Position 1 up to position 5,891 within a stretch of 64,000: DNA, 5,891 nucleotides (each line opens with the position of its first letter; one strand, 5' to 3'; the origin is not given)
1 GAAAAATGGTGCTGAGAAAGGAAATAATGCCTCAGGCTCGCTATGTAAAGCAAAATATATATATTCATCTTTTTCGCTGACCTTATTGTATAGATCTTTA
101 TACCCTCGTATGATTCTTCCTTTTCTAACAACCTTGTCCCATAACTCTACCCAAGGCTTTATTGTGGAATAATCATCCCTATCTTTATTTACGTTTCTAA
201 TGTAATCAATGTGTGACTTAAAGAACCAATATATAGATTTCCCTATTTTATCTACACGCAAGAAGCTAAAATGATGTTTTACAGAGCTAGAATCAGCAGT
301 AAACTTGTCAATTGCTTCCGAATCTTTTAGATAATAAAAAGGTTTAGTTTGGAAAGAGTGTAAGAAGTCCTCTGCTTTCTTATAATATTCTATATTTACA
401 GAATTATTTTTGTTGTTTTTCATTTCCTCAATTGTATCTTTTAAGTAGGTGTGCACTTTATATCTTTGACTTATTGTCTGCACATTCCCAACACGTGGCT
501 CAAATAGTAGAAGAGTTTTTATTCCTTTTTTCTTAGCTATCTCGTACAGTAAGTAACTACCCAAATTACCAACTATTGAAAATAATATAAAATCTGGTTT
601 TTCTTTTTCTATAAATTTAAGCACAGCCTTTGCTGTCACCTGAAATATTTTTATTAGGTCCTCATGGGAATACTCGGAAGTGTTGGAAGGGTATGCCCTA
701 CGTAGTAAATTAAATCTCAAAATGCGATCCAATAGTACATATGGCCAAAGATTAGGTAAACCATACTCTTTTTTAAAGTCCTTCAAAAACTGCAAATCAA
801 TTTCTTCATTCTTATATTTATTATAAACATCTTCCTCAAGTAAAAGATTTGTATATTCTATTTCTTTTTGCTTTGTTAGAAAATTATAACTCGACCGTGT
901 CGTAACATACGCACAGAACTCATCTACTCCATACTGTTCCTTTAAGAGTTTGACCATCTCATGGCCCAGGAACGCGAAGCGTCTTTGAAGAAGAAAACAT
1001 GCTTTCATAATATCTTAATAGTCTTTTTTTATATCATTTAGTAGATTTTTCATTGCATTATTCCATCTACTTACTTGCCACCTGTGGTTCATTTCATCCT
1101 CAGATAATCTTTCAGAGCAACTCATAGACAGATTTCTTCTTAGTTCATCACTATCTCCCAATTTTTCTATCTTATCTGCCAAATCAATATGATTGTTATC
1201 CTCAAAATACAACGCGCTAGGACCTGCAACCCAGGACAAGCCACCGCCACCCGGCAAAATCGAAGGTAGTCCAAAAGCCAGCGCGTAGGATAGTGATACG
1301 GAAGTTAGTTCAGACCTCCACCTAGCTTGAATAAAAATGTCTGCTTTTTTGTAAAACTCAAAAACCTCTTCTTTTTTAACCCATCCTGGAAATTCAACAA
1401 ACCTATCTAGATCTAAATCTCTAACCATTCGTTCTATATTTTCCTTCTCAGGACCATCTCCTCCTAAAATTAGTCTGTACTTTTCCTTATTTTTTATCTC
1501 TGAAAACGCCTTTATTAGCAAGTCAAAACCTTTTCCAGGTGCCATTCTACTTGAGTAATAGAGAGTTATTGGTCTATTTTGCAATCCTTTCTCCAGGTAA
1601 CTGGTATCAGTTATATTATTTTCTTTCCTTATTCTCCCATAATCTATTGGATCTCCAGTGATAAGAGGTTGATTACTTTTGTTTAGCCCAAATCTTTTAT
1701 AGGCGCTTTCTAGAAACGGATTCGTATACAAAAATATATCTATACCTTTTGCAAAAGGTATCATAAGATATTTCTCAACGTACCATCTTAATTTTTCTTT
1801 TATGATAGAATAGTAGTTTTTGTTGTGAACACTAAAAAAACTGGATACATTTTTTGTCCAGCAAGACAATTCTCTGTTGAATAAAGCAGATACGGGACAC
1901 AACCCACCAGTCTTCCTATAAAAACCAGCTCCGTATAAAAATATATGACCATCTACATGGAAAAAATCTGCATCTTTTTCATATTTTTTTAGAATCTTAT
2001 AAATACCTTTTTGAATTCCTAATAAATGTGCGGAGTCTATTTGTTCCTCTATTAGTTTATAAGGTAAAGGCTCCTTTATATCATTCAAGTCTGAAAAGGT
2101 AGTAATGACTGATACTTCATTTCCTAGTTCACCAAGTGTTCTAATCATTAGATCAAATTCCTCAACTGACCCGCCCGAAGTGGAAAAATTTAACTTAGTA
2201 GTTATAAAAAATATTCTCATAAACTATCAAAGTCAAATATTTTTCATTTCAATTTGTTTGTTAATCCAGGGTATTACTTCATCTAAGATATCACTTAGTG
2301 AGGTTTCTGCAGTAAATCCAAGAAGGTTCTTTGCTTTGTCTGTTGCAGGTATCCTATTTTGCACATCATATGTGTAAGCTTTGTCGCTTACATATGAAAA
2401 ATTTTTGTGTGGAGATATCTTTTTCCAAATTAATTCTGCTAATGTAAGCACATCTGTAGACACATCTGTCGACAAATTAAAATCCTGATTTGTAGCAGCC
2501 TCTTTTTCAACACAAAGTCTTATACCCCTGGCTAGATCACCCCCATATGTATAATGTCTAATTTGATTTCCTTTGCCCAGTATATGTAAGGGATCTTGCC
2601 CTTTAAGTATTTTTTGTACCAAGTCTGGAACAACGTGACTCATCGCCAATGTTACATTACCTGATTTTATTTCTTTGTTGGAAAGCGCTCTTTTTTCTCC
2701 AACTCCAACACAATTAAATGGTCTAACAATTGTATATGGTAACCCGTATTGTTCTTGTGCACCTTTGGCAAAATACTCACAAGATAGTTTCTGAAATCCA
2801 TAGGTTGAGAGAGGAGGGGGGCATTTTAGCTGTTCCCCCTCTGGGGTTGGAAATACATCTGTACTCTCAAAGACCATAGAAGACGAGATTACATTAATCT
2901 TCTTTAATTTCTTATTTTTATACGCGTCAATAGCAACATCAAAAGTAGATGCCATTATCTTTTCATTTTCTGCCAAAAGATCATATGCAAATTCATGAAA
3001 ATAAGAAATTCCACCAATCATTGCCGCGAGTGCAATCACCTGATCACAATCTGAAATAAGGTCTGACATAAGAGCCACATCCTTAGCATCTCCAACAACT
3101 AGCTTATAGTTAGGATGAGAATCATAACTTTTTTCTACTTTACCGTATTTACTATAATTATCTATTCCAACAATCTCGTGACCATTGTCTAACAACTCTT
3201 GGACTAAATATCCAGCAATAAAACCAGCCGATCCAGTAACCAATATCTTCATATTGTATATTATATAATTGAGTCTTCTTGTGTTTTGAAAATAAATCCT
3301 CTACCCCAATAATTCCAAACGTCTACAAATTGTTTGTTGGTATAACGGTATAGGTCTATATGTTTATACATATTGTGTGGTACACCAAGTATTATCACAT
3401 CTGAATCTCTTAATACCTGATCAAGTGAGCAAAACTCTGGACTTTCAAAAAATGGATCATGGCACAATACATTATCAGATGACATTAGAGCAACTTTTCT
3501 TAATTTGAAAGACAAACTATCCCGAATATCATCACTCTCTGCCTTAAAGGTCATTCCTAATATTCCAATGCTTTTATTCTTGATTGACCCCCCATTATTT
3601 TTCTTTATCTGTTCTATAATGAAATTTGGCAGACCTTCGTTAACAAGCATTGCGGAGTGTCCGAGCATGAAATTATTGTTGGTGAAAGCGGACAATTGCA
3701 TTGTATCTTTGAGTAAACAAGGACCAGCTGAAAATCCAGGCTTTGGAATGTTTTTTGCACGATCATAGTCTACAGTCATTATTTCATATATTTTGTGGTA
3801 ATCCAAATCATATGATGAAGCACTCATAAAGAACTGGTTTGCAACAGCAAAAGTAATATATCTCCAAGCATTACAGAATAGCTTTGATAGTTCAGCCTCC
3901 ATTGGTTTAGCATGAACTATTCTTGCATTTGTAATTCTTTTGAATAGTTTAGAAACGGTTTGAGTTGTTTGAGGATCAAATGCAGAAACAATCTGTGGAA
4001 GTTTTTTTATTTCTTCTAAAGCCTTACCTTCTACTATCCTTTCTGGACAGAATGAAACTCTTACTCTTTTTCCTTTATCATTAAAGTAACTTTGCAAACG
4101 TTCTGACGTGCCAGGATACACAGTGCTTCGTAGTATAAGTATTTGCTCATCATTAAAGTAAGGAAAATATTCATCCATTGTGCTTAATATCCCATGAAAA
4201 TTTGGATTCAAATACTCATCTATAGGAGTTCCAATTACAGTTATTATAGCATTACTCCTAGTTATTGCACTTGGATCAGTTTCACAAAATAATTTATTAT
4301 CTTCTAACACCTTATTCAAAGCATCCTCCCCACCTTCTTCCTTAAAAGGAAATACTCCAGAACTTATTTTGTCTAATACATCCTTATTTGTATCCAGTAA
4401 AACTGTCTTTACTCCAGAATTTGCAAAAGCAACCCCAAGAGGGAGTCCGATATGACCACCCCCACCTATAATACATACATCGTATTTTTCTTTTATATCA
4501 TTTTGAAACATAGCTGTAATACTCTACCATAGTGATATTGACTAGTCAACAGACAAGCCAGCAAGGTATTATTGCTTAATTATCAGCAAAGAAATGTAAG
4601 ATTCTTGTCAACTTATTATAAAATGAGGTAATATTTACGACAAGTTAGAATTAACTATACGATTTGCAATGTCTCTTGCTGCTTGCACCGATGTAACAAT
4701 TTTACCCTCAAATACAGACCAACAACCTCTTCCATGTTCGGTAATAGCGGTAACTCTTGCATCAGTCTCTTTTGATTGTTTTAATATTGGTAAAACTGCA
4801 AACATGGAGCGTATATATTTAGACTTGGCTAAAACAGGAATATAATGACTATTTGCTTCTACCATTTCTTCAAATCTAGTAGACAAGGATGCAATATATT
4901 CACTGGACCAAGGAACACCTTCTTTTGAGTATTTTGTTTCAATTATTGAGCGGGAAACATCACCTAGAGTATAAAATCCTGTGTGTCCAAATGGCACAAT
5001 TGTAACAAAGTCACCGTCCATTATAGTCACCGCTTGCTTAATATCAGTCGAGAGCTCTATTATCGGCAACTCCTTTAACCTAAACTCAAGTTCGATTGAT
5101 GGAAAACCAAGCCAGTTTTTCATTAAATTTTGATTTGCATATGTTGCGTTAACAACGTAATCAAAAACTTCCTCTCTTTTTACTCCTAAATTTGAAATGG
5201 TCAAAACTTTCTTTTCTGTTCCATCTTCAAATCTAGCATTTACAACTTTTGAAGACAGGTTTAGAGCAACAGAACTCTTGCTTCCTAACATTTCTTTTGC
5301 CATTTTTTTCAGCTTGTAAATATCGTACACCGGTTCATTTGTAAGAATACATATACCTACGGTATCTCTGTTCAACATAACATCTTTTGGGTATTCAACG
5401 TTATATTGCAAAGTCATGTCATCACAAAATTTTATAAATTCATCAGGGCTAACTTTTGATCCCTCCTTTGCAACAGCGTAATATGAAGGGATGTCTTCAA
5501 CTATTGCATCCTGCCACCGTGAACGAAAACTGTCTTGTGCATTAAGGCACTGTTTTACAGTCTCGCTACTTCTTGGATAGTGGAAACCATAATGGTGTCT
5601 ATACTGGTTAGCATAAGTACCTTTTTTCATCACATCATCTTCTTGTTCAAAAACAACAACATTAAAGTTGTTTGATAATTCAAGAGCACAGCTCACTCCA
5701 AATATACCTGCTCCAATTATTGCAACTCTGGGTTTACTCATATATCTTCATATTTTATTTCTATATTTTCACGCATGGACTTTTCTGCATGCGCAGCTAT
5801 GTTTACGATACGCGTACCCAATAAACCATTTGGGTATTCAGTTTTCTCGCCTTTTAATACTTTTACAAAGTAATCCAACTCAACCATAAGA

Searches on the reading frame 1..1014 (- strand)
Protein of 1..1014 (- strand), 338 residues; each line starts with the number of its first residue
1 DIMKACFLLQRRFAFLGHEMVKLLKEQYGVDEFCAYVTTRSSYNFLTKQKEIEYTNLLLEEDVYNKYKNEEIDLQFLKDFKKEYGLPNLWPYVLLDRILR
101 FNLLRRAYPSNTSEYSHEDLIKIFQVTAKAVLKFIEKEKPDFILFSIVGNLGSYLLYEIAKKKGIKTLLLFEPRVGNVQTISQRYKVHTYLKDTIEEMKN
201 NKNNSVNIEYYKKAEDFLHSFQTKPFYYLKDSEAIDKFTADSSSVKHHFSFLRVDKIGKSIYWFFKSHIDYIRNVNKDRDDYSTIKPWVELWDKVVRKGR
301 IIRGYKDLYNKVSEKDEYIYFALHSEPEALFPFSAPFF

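Call 69: search_protein_families(library=pfam, proteins=[window:1-1014:-], max_evalue=0.01)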
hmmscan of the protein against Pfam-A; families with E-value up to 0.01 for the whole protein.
seq(338 aa): 0 families

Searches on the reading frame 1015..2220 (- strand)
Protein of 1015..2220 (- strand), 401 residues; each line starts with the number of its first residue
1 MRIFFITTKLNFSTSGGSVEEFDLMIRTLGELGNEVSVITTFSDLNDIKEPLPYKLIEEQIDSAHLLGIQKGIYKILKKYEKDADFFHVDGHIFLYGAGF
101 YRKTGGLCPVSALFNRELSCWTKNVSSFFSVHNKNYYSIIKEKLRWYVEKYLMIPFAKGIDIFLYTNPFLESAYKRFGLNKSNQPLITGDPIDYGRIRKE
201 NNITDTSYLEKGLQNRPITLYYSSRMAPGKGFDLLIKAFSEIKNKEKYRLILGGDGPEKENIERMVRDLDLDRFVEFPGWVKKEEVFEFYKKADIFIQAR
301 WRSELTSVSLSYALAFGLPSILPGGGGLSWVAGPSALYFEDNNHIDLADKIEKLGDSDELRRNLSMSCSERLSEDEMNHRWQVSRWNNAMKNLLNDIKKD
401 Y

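Call 7: search_protein_families(library=pfam, proteins=[window:1015-2220:-], max_evalue=0.0001)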
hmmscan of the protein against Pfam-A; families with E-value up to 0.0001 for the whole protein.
window:1015-2220:- (401 aa): 2 families
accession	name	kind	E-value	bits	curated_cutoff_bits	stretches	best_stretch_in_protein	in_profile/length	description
PF00534.26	Glycos_transf_1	-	2.6e-23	82.9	26.4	1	212-365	10-166/172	Glycosyl transferases group 1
PF13692.12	Glyco_trans_1_4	-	4.2e-19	69.7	27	1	219-354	3-139/142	Glycosyl transferases group 1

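Call 93: find_encoding_contigs(protein=window:1015-2220:-, flank=10000, max_places=1)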
Protein window:1015-2220:- (401 aa): 24 contigs read that carry it; 1 place shown.
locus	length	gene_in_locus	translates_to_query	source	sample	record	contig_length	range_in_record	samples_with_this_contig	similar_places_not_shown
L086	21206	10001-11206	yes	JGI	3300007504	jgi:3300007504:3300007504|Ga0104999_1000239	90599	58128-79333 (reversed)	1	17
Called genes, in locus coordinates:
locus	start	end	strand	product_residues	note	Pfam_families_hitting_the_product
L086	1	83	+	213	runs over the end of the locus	PF13580:SIS_2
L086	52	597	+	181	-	PF00702:Hydrolase, PF13419:HAD_2, PF12710:HAD, PF08645:PNK3P (weak), PF13242:Hydrolase_like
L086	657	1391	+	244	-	PF00923:TAL_FSA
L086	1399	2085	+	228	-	PF01209:Ubie_methyltran, PF07021:MetW, PF13489:Methyltransf_23, PF13847:Methyltransf_31, PF08241:Methyltransf_11, PF08242:Methyltransf_12, PF13649:Methyltransf_25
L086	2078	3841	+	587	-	-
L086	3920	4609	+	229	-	PF00483:NTP_transferase, PF01128:IspD (faint), PF12804:NTP_transf_3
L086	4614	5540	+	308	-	PF00535:Glycos_transf_2, PF10111:Glyco_tranf_2_2 (weak)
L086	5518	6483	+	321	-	PF01408:GFO_IDH_MocA, PF22725:GFO_IDH_MocA_C3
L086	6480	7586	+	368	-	PF01266:DAO, PF13450:NAD_binding_8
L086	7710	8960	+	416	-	PF03721:UDPG_MGDP_dh_N, PF00984:UDPG_MGDP_dh, PF03720:UDPG_MGDP_dh_C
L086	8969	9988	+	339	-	PF01370:Epimerase, PF07993:NAD_binding_4 (faint), PF13460:NAD_binding_10, PF16363:GDP_Man_Dehyd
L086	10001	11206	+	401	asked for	PF00534:Glycos_transf_1, PF13692:Glyco_trans_1_4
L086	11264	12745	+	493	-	PF05159:Capsule_synth (weak)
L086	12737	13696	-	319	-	PF00685:Sulfotransfer_1, PF13469:Sulfotransfer_3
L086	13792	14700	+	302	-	PF01507:PAPS_reduct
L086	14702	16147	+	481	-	PF00009:GTP_EFTU, PF01926:MMR_HSR1 (faint), PF03144:GTP_EFTU_D2 (weak), PF22594:GTP-eEF1A_C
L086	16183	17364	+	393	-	-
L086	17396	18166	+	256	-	PF00977:His_biosynth, PF01207:Dus (faint), PF03060:NMO (faint)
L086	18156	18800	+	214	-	PF00117:GATase, PF07685:GATase_3, PF01174:SNO (faint), PF07722:Peptidase_C26 (faint)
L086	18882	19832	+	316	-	PF03102:NeuB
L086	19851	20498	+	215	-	PF13580:SIS_2, PF01380:SIS (faint)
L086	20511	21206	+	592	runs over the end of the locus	PF00664:ABC_membrane, PF02463:SMC_N, PF00005:ABC_tran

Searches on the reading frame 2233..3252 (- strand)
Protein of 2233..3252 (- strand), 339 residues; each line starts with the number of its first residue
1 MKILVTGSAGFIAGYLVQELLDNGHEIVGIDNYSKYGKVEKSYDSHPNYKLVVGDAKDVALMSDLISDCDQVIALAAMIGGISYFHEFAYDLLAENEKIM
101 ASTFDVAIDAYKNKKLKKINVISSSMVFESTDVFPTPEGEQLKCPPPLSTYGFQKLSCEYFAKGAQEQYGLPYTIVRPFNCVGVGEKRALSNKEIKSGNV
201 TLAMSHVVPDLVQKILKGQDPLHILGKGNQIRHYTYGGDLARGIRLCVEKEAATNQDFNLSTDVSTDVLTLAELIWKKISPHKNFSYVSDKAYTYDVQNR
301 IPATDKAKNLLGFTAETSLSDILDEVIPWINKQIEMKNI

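Call 7: search_protein_families(library=pfam, proteins=[window:2233-3252:-], max_evalue=0.0001)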
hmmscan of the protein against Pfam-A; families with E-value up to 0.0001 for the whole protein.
window:2233-3252:- (339 aa): 5 families
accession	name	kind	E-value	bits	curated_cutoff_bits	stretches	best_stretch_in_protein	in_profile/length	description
PF01370.27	Epimerase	-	2e-37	129.3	20.9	1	3-260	1-239/240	NAD dependent epimerase/dehydratase family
PF16363.11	GDP_Man_Dehyd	-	4.5e-31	109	27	1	4-325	1-331/332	GDP-mannose 4,6 dehydratase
PF13460.12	NAD_binding_10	-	2.8e-09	37.5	27.2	1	7-179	1-144/184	NAD(P)H-binding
PF07993.18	NAD_binding_4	-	3e-06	27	20.1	0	101-183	114-209/258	Male sterility protein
PF01073.25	3Beta_HSD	-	7.6e-05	22.3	22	0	4-80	1-78/280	3-beta hydroxysteroid dehydrogenase/isomerase family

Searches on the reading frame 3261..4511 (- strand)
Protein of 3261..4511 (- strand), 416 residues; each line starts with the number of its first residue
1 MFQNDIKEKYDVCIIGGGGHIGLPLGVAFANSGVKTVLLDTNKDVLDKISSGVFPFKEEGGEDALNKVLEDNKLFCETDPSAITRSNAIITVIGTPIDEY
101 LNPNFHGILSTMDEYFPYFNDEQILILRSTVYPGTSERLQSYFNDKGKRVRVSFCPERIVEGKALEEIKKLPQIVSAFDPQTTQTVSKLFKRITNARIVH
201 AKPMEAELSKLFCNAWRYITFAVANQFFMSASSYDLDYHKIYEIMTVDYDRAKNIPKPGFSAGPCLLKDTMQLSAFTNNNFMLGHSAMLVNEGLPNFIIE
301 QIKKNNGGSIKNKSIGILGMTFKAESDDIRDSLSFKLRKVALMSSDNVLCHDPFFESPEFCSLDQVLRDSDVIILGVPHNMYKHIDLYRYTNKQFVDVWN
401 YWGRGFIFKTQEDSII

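Call 7: search_protein_families(library=pfam, proteins=[window:3261-4511:-], max_evalue=0.0001)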
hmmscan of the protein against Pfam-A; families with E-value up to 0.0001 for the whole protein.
window:3261-4511:- (416 aa): 3 families
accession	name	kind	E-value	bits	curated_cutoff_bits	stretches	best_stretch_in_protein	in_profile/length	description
PF03721.20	UDPG_MGDP_dh_N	-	6.4e-30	104.6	27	1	12-186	3-184/187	UDP-glucose/GDP-mannose dehydrogenase family, NAD binding domain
PF03720.21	UDPG_MGDP_dh_C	-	1.3e-11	45.3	30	1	316-402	1-101/103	UDP-glucose/GDP-mannose dehydrogenase family, UDP binding domain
PF00984.24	UDPG_MGDP_dh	-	1.3e-09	38.4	25.4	1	205-280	2-78/94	UDP-glucose/GDP-mannose dehydrogenase family, central domain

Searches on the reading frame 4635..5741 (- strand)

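Call 7: search_protein_families(library=pfam, proteins=[window:4635-5741:-], max_evalue=0.0001)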
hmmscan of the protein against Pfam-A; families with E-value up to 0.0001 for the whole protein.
window:4635-5741:- (368 aa): 2 families
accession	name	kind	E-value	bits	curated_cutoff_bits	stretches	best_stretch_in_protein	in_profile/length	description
PF01266.30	DAO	-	7e-11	42.7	27.9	1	5-79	1-79/353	FAD dependent oxidoreductase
PF13450.12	NAD_binding_8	-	5.9e-08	33.3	21.9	1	8-61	1-60/68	NAD(P)-binding Rossmann-like domain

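Call 74: search_protein_families(library=ncbifam, proteins=[window:4635-5741:-], max_evalue=0.00001)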
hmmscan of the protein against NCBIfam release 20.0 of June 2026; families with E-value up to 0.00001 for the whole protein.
window:4635-5741:- (368 aa): 2 families
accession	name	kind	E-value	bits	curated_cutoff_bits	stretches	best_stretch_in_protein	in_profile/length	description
NF033460.1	glycerol3P_ox_II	equivalog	2.8e-06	26.7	460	1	6-84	4-79/361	type 2 glycerol-3-phosphate oxidase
NF002481.1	PRK01747.1-2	equivalog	5.9e-06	25.4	600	0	4-41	239-277/611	bifunctional tRNA (5-methylaminomethyl-2-thiouridine)(34)-methyltransferase MnmC2/FAD-dependent 5-carboxymethylaminomethyl-2-thiouridine(34)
